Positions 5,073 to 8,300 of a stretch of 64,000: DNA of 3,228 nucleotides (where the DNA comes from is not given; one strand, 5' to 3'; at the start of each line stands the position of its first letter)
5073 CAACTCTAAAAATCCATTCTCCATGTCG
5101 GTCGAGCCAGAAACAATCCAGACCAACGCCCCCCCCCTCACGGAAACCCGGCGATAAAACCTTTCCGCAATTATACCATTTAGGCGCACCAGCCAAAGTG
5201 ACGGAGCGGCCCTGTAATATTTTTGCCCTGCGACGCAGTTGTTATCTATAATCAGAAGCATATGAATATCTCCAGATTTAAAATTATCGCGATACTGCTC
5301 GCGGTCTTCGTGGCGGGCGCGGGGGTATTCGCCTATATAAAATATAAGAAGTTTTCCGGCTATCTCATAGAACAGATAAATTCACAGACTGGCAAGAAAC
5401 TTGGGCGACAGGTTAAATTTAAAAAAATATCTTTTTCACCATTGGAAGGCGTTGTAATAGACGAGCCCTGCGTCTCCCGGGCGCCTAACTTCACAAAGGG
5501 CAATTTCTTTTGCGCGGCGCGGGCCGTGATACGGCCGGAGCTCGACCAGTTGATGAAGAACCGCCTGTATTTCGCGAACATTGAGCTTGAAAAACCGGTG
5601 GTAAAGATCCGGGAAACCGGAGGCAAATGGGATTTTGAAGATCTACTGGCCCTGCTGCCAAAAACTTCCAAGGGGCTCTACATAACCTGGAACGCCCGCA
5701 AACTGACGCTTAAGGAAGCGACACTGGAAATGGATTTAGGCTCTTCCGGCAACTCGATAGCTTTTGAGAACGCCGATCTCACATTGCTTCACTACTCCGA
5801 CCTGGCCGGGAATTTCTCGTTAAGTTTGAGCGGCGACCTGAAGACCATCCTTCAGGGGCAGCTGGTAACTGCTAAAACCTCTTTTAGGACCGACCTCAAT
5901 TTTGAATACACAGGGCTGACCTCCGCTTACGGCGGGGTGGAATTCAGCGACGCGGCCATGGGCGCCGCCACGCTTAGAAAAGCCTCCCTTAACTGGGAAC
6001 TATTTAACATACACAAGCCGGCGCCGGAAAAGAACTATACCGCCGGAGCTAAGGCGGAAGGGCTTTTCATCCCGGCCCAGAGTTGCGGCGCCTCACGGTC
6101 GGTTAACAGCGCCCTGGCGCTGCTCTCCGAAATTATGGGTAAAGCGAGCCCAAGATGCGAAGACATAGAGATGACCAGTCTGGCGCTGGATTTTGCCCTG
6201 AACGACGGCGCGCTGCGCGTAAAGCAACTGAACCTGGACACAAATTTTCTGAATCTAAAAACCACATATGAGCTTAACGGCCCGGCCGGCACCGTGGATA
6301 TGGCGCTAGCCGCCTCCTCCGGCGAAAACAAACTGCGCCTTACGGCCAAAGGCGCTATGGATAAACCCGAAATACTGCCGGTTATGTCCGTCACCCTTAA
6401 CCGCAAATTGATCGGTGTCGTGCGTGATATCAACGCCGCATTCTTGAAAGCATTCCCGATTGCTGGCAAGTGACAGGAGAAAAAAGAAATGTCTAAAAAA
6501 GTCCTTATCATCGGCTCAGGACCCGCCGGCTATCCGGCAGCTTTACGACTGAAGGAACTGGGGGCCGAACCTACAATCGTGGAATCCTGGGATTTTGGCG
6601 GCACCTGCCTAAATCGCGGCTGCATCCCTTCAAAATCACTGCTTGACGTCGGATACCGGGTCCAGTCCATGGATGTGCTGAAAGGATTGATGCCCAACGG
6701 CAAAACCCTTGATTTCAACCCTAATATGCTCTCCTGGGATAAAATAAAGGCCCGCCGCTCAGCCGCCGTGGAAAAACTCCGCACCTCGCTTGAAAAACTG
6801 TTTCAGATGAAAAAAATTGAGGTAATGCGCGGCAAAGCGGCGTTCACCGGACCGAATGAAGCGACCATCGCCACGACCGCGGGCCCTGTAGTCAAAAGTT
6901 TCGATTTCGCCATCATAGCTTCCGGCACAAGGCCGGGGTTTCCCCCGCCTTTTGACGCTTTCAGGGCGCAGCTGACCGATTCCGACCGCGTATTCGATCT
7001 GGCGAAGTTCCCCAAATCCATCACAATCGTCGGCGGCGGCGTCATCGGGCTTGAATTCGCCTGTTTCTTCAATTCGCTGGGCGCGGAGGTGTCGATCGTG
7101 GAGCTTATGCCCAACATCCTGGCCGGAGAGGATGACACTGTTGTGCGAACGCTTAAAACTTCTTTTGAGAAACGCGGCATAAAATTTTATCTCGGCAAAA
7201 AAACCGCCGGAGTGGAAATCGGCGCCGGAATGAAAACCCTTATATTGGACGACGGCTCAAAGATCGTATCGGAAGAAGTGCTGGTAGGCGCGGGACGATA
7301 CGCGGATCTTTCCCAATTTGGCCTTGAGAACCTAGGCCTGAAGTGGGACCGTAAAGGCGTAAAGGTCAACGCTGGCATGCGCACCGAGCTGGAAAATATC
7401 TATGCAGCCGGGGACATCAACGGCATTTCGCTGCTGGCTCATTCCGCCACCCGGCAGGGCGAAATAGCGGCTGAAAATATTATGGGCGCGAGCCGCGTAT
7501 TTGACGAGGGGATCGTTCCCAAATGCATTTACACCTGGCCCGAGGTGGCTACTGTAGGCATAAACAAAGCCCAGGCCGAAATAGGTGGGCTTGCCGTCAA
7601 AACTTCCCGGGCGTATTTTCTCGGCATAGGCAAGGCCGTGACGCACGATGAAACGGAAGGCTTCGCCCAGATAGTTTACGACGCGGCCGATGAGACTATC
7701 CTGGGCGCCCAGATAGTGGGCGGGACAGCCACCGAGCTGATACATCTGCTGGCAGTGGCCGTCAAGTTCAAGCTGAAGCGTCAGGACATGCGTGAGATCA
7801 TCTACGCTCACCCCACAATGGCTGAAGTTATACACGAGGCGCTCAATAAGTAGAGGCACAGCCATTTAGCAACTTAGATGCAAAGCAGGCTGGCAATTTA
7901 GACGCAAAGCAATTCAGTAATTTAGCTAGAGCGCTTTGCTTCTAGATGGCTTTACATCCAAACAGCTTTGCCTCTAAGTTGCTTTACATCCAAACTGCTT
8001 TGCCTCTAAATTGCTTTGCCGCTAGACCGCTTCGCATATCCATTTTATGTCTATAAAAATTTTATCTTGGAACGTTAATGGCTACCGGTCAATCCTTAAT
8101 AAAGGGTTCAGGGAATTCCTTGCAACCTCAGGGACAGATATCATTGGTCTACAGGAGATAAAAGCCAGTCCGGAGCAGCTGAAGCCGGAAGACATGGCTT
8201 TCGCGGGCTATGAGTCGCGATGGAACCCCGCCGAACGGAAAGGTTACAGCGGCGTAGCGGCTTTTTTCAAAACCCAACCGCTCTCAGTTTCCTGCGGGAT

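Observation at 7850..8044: Entire lpd-xth intergenic gap is one palindrome built from 8/16-nt words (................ family)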

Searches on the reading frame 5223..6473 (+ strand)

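Call 9: search_protein_families(library=pfam, proteins=[window:5223-6473:+])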
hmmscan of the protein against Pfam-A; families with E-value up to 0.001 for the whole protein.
window:5223-6473:+ (416 aa): 1 family
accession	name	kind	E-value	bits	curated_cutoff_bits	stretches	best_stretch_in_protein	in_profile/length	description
PF05359.17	DUF748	-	1.5e-08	33.6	50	1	19-194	15-190/1037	Domain of Unknown Function (DUF748)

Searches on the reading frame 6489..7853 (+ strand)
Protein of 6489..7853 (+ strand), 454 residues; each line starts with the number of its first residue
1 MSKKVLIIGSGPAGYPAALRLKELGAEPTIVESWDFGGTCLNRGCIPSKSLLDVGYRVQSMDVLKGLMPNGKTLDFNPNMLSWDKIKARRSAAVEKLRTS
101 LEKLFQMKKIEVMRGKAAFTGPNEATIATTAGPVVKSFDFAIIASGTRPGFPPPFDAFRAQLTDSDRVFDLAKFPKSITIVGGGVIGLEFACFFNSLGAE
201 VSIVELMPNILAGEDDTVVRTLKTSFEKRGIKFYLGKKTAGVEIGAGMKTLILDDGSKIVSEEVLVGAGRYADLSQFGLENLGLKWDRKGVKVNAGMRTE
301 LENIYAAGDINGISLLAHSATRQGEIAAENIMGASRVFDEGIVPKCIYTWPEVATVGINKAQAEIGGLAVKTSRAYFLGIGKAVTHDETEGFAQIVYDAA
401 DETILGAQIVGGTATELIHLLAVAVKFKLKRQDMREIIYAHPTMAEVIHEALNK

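Call 9: search_protein_families(library=pfam, proteins=[window:6489-7853:+])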
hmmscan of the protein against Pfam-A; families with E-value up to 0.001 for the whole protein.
window:6489-7853:+ (454 aa): 12 families
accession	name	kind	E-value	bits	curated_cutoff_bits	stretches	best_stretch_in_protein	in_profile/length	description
PF07992.20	Pyr_redox_2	-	7.8e-56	190.1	26.1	1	3-324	1-291/291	Pyridine nucleotide-disulphide oxidoreductase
PF02852.28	Pyr_redox_dim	-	5.3e-29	101.1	25.3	1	343-451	1-109/110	Pyridine nucleotide-disulphide oxidoreductase, dimerisation domain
PF00070.33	Pyr_redox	-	9.6e-24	84.1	22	1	178-247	2-72/82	Pyridine nucleotide-disulphide oxidoreductase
PF01134.28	GIDA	-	2.9e-12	46.8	22.1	1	4-147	1-150/391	Glucose inhibited division protein A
PF01262.27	AlaDh_PNT_C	-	3.1e-07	30.5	23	0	176-223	29-77/214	Alanine dehydrogenase/PNT, C-terminal domain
PF13738.12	Pyr_redox_3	-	8.3e-07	29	30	0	6-33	1-29/305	Pyridine nucleotide-disulphide oxidoreductase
PF01494.25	FAD_binding_3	-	1.6e-06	28.1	22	1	4-35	3-34/349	FAD binding domain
PF03486.20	HI0933_like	-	5.2e-06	26.5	50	0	4-33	2-31/244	HI0933-like protein Rossmann domain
PF00890.30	FAD_binding_2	-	3.6e-05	23.6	20.4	0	5-33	2-30/414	FAD binding domain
PF13450.12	NAD_binding_8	-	4.3e-05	24.2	21.9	0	7-41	1-36/68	NAD(P)-binding Rossmann-like domain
PF01266.30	DAO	-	0.00011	22.3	27.9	0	4-39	1-38/353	FAD dependent oxidoreductase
PF12831.13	FAD_oxidored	-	0.00092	19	27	0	5-38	2-36/416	FAD dependent oxidoreductase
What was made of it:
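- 6489..7853 (+): lpd (dihydrolipoyl dehydrogenase), the upstream operon gene. Its last codons (7836-7841, GAGGCG) can pair with the last repeat unit. Pfam Pyr_redox_2/Pyr_redox_dim (call 9).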

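Call 58: search_protein_families(library=ncbifam, proteins=[window:6489-7853:+], max_evalue=0.00001)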
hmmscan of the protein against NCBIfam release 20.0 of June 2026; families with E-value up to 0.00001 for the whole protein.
window:6489-7853:+ (454 aa): 46 families (the best 25 are shown)
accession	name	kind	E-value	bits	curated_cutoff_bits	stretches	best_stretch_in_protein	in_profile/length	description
TIGR01350.1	lipoamide_DH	equivalog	2.8e-127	425.2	408.8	1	4-453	3-452/461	dihydrolipoyl dehydrogenase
NF003585.0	PRK05249.1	equivalog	5.6e-87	292.3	465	1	5-449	9-451/464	Si-specific NAD(P)(+) transhydrogenase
NF004943.0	PRK06292.2-1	equivalog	3.9e-85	286.3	432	1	4-452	5-452/456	dihydrolipoyl dehydrogenase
TIGR02053.1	MerA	equivalog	2.8e-84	283.8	454.45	1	4-450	2-448/465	mercury(II) reductase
NF004991.0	PRK06370.1-3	subfamily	1.2e-80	271.5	620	1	5-451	38-483/509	FAD-containing oxidoreductase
NF004776.0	PRK06116.1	equivalog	3.9e-71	240.4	480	1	5-446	7-444/450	glutathione-disulfide reductase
NF004945.0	PRK06292.2-3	equivalog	1.4e-70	238.5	494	1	5-449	6-446/457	dihydrolipoyl dehydrogenase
NF004992.0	PRK06370.1-4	equivalog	7.3e-69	232.4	629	1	6-450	8-450/459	FAD-containing oxidoreductase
NF005884.0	PRK07846.1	equivalog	2.8e-68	230.6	501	1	6-452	7-448/454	mycothione reductase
NF005883.0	PRK07845.1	equivalog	3.4e-67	227.4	479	1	2-451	2-455/466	NAD(P)H-quinone dehydrogenase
NF004947.0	PRK06292.2-5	equivalog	3.2e-66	224.2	592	1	5-452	6-455/474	dihydrolipoyl dehydrogenase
NF004939.0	PRK06292.1-1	equivalog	5.2e-64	216.6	435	1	4-453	7-456/476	dihydrolipoyl dehydrogenase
NF010311.1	PRK13748.1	subfamily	8.9e-62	209.7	600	1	3-448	98-541/560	mercury(II) reductase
NF041853.1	hythiocyan_redase_MerA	equivalog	5.6e-61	206.7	650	1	5-452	6-438/440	hypothiocyanous acid reductase MerA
TIGR01424.1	gluta_reduc_2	equivalog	7.8e-61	206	606.05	1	6-447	6-441/446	glutathione-disulfide reductase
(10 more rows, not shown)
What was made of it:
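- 6489..7853 (+): TIGR01350 at 425 bits, above its cutoff (call 58).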

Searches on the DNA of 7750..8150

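Call 53: search_rna_families(source=window, start=7750, end=8150, threshold=evalue, max_evalue=10)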
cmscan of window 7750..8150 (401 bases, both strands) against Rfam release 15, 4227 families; matches with E-value up to 10: 7.
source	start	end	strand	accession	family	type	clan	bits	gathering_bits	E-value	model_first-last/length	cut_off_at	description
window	7891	8022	-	RF04095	MIR9746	Gene; miRNA;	-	22.5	79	0.052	1-110/110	no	MIR9746 microRNA precursor family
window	7892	7998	-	RF03833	mir-5928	Gene; miRNA;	-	20.4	59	0.15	1-75/75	no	mir-5928 microRNA precursor family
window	7879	7995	-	RF00661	mir-31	Gene; miRNA;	CL00133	19.3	51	0.097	1-83/83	no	mir-31 microRNA precursor family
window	8102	8150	+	RF01982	PYLIS_1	Cis-reg;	-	14.7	70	2.1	1-49/100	3'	Pyrrolysine insertion sequence 1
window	7891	7952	+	RF03519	mir-238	Gene; miRNA;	-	14.7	80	5.4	1-85/85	no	mir-238 microRNA precursor family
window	8088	8126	-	RF01346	CRISPR-DR36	Gene; CRISPR;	-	12.6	38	3.9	1-36/36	no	CRISPR RNA direct repeat element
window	7934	8014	-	RF01051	c-di-GMP-I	Cis-reg; riboswitch;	CL00126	12.5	35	7.8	1-87/87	no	c-di-GMP-I riboswitch aptamer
